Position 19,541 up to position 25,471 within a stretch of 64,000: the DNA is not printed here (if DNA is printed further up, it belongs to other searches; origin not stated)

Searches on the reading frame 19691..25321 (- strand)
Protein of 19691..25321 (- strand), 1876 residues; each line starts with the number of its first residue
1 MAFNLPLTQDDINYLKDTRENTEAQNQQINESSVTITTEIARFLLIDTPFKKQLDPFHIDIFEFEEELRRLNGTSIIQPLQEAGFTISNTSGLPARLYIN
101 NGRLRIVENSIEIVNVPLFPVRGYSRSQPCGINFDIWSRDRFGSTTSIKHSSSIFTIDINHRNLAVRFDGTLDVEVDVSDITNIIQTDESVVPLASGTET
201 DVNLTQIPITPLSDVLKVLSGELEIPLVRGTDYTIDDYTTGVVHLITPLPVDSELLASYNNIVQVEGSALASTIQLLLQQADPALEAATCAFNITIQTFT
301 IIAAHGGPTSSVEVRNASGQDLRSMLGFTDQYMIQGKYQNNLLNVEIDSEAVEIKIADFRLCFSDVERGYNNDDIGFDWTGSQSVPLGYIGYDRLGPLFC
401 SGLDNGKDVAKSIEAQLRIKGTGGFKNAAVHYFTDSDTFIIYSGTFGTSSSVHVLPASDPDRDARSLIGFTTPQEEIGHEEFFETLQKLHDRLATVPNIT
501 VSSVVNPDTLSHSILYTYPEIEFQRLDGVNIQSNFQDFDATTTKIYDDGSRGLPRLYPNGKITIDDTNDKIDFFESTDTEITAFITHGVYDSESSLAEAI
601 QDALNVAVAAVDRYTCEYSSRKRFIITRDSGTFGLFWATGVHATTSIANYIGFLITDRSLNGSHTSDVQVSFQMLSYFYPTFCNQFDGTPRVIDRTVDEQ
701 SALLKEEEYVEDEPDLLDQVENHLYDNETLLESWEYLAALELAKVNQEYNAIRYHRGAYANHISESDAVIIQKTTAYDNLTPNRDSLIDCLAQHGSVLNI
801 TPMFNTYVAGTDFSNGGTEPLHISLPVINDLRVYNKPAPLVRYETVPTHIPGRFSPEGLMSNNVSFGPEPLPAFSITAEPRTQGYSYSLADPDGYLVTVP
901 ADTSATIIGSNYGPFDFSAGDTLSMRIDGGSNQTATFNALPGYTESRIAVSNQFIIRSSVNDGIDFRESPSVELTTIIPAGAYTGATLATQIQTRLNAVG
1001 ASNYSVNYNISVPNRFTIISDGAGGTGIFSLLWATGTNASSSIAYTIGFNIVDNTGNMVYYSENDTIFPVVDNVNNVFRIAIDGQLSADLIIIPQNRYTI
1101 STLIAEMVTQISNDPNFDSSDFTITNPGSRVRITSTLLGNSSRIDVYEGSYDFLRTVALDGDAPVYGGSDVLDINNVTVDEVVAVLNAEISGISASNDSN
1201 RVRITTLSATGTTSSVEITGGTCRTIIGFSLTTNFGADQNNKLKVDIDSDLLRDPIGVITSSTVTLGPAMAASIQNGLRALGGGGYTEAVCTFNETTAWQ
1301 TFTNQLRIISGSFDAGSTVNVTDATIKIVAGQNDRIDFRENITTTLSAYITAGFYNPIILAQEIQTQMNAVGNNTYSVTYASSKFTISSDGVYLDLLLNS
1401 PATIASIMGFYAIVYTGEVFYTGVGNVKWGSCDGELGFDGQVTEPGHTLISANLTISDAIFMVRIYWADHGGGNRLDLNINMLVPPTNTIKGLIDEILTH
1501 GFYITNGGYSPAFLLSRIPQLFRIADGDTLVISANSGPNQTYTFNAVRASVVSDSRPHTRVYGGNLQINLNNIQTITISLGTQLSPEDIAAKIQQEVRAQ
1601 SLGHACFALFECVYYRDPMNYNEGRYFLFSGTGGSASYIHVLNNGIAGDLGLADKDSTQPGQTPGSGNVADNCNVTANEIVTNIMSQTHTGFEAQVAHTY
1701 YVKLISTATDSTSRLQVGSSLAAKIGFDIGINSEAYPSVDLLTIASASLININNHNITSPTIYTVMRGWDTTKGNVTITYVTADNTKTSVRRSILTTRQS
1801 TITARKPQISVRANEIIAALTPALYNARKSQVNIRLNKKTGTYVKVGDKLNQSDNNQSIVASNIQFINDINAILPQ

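Call 6: search_protein_families(library=pfam, proteins=[window:19691-25321:-], max_evalue=1)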
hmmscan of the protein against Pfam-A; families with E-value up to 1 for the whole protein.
window:19691-25321:- (1876 aa): 1 family
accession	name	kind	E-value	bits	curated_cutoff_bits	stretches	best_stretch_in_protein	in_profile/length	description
PF22303.2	OspG_kinase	-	0.024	15.1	27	0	1054-1070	109-125/152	Protein kinase OspG, kinase domain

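Call 7: search_protein_families(library=phrogs, proteins=[window:19691-25321:-], max_evalue=0.01)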
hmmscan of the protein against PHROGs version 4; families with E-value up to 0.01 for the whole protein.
window:19691-25321:- (1876 aa): 0 families
